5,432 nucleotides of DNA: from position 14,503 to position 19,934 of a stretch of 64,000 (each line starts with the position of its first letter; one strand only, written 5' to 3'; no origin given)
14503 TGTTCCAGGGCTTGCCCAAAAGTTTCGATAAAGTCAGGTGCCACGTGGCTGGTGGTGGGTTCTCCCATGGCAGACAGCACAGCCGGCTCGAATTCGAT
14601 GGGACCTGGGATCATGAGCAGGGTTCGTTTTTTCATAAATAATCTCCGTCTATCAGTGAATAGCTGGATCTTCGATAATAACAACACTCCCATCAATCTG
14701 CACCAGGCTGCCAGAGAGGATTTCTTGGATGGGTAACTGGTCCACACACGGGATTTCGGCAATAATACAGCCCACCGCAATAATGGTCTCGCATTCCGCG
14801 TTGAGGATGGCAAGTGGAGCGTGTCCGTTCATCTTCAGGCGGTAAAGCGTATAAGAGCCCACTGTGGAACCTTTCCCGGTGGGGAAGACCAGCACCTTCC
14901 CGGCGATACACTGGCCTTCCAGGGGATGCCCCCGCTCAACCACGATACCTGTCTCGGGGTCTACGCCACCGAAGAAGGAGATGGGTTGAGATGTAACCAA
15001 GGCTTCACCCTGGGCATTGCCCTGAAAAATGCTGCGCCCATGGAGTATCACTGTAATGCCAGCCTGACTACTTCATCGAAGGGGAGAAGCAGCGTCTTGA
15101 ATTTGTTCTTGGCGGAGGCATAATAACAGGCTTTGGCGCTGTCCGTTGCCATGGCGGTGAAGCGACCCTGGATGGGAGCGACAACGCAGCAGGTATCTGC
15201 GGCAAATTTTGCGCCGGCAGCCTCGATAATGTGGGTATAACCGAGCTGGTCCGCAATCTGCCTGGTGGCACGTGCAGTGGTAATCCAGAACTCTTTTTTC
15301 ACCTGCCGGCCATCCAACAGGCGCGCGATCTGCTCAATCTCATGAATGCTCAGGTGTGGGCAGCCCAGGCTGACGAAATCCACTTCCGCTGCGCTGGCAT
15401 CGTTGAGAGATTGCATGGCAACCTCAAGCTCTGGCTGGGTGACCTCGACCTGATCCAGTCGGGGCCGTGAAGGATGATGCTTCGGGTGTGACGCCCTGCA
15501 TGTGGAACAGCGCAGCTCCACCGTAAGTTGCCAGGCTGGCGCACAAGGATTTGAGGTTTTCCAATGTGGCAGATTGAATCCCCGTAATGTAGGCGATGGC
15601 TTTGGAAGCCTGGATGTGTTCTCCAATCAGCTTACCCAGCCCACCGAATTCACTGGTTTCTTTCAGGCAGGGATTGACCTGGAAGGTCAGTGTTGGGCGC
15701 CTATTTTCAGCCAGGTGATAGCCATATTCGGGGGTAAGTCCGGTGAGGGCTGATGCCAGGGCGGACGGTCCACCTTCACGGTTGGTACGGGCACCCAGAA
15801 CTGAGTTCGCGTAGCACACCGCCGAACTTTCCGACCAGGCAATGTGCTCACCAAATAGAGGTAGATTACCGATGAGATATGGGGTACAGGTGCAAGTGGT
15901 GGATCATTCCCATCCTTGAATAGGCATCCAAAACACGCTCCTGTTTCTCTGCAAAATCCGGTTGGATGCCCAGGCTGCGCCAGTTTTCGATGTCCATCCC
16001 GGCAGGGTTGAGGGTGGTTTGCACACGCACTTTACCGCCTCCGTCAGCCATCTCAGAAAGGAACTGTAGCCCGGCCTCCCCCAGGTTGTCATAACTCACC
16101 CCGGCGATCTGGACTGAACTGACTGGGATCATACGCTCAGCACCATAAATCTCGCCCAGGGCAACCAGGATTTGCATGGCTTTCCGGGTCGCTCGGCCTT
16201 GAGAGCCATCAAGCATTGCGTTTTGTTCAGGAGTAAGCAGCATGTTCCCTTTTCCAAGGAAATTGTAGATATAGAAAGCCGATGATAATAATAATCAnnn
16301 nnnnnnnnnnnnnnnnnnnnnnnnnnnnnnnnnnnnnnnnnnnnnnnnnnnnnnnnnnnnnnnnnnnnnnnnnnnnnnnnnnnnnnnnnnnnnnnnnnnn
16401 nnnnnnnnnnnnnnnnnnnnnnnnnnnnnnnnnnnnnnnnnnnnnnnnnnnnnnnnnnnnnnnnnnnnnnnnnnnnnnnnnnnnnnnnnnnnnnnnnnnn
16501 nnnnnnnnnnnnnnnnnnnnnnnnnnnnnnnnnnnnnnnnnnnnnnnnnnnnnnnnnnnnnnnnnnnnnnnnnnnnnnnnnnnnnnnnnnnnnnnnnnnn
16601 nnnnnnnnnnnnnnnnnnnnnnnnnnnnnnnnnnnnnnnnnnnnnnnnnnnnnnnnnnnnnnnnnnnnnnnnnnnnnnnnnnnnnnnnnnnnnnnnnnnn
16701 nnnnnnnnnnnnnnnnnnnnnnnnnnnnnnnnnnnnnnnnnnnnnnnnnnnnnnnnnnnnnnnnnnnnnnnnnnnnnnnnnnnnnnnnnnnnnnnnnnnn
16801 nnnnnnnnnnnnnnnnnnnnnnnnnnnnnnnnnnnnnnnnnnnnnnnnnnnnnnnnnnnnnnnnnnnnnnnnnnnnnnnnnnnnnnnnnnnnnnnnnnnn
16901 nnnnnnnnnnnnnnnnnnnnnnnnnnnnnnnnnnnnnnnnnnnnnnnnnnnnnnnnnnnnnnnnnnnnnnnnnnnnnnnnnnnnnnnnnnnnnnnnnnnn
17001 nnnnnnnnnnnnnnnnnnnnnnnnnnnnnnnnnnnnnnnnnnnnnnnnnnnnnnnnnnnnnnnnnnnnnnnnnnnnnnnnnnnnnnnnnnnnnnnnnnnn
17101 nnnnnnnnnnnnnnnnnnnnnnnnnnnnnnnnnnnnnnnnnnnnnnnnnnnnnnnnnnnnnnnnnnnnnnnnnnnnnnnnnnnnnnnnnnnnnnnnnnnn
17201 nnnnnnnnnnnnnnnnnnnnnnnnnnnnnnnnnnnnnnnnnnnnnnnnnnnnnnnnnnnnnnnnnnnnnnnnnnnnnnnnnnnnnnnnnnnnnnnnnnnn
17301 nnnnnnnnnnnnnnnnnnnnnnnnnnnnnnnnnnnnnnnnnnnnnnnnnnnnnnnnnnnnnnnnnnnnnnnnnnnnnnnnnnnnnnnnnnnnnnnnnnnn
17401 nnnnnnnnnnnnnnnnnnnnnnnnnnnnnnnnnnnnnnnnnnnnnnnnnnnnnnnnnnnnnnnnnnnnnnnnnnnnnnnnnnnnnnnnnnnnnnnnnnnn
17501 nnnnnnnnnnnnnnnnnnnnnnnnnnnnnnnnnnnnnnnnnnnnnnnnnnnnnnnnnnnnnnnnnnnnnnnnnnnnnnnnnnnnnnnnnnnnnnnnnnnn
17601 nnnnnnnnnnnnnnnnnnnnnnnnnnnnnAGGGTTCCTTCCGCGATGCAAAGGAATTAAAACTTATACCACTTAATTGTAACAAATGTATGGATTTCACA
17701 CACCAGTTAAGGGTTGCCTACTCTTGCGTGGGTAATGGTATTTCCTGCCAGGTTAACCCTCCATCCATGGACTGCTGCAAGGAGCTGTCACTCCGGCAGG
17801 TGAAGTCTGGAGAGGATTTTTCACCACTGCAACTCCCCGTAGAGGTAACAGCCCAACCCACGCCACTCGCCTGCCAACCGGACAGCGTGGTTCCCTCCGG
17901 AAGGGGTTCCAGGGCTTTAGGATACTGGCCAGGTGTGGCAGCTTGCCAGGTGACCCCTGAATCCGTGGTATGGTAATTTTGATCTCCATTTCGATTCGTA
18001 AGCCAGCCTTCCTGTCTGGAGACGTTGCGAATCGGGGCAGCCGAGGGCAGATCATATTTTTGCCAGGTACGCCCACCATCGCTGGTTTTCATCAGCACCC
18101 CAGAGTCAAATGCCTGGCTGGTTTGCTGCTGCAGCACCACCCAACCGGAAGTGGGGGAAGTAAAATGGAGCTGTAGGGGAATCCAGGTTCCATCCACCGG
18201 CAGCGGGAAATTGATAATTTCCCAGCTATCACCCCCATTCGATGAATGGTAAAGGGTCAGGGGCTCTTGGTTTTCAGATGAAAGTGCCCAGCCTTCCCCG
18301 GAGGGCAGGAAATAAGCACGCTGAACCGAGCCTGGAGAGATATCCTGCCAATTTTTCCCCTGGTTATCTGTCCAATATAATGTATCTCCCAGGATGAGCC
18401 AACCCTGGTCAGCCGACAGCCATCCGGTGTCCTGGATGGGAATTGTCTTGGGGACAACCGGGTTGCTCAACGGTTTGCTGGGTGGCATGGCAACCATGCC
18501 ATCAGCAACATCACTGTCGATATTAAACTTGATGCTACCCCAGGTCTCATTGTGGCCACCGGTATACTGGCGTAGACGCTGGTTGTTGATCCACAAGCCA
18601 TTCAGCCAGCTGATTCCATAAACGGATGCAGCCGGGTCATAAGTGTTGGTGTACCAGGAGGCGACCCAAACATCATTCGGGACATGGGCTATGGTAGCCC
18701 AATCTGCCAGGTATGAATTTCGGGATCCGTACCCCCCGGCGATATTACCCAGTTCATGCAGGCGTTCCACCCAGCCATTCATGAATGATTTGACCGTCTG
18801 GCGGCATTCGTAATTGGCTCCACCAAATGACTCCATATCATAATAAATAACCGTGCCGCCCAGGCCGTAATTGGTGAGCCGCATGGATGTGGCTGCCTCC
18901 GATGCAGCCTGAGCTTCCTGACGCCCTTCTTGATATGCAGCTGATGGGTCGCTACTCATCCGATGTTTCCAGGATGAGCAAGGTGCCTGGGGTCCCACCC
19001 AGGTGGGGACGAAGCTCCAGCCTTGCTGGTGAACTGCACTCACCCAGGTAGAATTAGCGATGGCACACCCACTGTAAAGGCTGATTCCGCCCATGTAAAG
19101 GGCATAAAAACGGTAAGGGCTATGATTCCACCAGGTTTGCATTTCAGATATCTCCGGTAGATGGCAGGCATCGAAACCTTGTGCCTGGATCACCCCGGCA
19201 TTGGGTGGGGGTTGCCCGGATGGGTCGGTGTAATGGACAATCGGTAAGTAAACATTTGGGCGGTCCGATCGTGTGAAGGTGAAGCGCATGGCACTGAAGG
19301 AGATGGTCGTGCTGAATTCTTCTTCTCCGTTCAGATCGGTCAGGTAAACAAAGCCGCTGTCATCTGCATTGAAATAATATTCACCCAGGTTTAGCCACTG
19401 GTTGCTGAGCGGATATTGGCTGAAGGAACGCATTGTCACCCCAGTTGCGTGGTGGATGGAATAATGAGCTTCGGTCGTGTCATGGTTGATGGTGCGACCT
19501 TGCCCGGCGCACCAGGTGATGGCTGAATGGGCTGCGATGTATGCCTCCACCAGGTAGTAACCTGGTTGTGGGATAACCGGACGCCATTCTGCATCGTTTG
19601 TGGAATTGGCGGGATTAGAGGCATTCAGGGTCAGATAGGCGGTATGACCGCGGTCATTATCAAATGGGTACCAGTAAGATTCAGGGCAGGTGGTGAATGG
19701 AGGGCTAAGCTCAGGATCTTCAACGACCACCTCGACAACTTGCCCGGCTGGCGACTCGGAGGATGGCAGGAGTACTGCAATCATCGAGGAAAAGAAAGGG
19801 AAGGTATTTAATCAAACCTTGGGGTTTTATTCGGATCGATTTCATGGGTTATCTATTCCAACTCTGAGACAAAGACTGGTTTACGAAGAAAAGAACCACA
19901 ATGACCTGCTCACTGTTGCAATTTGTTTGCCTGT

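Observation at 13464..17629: Operon pairing a two-subunit aconitase X with a UbiD-family decarboxylase (the archaeal mevalonate-pathway enzyme pair) plus a class V aminotransferase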

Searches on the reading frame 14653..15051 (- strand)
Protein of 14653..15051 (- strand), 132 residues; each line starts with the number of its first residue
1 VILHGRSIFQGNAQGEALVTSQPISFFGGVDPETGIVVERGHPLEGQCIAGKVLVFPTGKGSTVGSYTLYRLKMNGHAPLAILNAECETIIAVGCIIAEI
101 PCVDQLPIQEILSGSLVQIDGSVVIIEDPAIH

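Call 6: search_protein_families(library=pfam, proteins=[window:14653-15051:-], max_evalue=0.001)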
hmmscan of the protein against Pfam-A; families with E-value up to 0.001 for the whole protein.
window:14653-15051:- (132 aa): 1 family
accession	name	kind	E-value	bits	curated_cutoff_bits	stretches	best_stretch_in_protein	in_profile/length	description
PF01989.23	AcnX_swivel_put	-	3.1e-36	123.5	27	1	24-103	1-80/80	Aconitase X swivel domain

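Call 7: search_protein_families(library=ncbifam, proteins=[window:14653-15051:-], max_evalue=0.001)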
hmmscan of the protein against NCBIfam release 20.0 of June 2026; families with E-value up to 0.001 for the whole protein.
window:14653-15051:- (132 aa): 2 families
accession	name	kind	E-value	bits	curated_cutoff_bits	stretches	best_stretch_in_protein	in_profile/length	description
NF003046.0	PRK03955.1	equivalog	9.3e-49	164.7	163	1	2-126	3-127/132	DUF126 domain-containing protein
NF051439.1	C3LHypDHLhpIPSEAE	equivalog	1.7e-27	96.1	700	1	6-112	1-107/555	cis-3-hydroxy-L-proline dehydratase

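Call 29: search_solved_structures(query=window:14653-15051:-, max_evalue=0.001, show_alignments=3)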
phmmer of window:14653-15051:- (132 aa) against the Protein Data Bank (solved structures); distinct sequences matched with E-value up to 0.001: 5.
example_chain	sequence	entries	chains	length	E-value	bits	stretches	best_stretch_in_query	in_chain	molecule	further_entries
7cnr_B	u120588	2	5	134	7.5e-39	136.1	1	3-128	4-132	UPF0107 protein TK1248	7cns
2hi6_A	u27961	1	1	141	5.8e-32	113.8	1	6-105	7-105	UPF0107 protein AF0055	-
7d2r_A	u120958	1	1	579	1.6e-21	80.1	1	5-108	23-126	cis-3-hydroxy-L-proline dehydratase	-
7cnp_A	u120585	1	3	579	1.9e-21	79.8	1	5-108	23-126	cis-3-hydroxy-L-proline dehydratase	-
7cnq_A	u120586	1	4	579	5e-21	78.4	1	5-108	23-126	cis-3-hydroxy-L-proline dehydratase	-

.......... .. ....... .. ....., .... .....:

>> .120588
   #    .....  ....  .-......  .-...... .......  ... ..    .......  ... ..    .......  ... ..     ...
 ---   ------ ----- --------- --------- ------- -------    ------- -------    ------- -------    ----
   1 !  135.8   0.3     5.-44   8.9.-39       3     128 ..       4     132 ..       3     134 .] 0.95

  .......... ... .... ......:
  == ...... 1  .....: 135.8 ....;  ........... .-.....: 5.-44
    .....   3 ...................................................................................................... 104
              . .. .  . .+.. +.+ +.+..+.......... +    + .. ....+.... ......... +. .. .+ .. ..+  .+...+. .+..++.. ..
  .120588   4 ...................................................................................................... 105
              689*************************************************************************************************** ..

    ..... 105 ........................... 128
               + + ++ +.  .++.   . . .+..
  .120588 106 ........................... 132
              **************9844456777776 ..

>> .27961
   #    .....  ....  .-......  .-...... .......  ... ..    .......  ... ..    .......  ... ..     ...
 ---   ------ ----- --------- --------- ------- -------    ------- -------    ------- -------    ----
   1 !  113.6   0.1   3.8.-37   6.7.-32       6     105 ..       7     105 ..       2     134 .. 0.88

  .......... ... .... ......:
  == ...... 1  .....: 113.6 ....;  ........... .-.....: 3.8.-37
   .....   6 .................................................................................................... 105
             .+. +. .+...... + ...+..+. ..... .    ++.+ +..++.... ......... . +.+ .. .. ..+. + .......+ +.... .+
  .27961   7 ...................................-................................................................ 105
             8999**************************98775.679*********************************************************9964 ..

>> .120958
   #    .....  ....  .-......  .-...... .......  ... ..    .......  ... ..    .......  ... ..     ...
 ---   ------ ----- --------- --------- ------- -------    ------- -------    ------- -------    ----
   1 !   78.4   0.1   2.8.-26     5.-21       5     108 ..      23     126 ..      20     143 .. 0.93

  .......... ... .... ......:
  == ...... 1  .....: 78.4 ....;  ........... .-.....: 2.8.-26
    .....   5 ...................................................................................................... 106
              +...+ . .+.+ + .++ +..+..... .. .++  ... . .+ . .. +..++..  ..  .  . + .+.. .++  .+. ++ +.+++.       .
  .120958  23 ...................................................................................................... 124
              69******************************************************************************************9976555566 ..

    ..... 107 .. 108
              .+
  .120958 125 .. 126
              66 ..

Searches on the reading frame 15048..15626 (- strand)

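Call 6: search_protein_families(library=pfam, proteins=[window:15048-15626:-], max_evalue=0.001)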
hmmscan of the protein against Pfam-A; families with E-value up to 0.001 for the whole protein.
window:15048-15626:- (192 aa): 1 family
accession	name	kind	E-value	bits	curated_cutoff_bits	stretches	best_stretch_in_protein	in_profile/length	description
PF04412.18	AcnX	-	6.9e-36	124.2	31.5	1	53-187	262-399/400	Aconitase X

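Call 7: search_protein_families(library=ncbifam, proteins=[window:15048-15626:-], max_evalue=0.001)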
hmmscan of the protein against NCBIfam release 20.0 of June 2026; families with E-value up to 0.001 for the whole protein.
window:15048-15626:- (192 aa): 3 families
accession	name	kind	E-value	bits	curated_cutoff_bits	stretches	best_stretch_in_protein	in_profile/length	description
NF051439.1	C3LHypDHLhpIPSEAE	equivalog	3.6e-17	62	700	1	56-172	405-525/555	cis-3-hydroxy-L-proline dehydratase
NF001614.1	PRK00402.1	subfamily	0.00023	19.9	385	1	62-147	270-359/415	aconitase/3-isopropylmalate dehydratase large subunit family protein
TIGR01342.1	acon_putative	hypoth_equivalog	0.00074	17.8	719.15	1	68-149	272-357/655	putative aconitate hydratase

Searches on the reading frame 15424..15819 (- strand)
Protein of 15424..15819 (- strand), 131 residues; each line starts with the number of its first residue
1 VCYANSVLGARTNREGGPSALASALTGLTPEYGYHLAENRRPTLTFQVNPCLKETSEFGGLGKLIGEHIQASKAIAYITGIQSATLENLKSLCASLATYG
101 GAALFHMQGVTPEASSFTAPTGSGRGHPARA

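Call 6: search_protein_families(library=pfam, proteins=[window:15424-15819:-], max_evalue=0.001)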
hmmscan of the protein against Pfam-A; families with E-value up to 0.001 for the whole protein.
window:15424-15819:- (131 aa): 1 family
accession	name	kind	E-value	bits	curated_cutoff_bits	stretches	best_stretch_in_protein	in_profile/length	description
PF04412.18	AcnX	-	3e-42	145.2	31.5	1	2-122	143-261/400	Aconitase X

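Call 7: search_protein_families(library=ncbifam, proteins=[window:15424-15819:-], max_evalue=0.001)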
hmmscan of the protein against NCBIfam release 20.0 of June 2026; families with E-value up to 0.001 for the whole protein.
window:15424-15819:- (131 aa): 1 family
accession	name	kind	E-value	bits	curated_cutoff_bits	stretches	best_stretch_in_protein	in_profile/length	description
NF051439.1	C3LHypDHLhpIPSEAE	equivalog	3.3e-22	78.6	700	1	2-120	284-403/555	cis-3-hydroxy-L-proline dehydratase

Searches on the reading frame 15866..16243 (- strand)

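Call 6: search_protein_families(library=pfam, proteins=[window:15866-16243:-], max_evalue=0.001)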
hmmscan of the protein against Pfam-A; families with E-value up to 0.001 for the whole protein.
window:15866-16243:- (125 aa): 1 family
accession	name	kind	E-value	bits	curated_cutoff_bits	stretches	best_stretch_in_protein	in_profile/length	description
PF04412.18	AcnX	-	4.9e-45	154.4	31.5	1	1-115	1-115/400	Aconitase X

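Call 7: search_protein_families(library=ncbifam, proteins=[window:15866-16243:-], max_evalue=0.001)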
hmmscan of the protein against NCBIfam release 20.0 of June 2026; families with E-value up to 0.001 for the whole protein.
window:15866-16243:- (125 aa): 1 family
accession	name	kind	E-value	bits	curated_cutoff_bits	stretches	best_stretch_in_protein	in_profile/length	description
NF051439.1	C3LHypDHLhpIPSEAE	equivalog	1.1e-25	90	700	1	3-113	146-254/555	cis-3-hydroxy-L-proline dehydratase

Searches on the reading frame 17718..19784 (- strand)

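Call 6: search_protein_families(library=pfam, proteins=[window:17718-19784:-], max_evalue=0.001)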
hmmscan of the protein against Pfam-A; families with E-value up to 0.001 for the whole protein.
window:17718-19784:- (688 aa): 3 families
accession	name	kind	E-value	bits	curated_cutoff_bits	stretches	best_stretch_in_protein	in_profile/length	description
PF08924.17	Rv2525c_GlyHyd-like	-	3.9e-23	83.1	27.2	1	218-426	2-197/198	Rv2525c-like, glycoside hydrolase-like domain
PF25275.1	Golvesin_C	-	1.2e-09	38.7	31.6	1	55-154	33-119/132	Golvesin C-terminal domain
PF15902.12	Sortilin-Vps10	-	4.6e-08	32.7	33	1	468-577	2-112/446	Sortilin, neurotensin receptor 3,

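Call 7: search_protein_families(library=ncbifam, proteins=[window:17718-19784:-], max_evalue=0.001)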
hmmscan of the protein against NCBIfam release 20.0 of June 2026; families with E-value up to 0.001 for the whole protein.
window:17718-19784:- (688 aa): 2 families
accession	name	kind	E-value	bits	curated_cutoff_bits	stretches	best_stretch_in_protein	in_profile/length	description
NF010237.0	PRK13684.1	equivalog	6.1e-06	25.5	326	1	520-614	36-122/334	photosynthesis system II assembly factor Ycf48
NF045728.1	glycosyl_F510_1955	equivalog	4.9e-05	22.7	175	1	474-641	37-198/246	F510_1955 family glycosylhydrolase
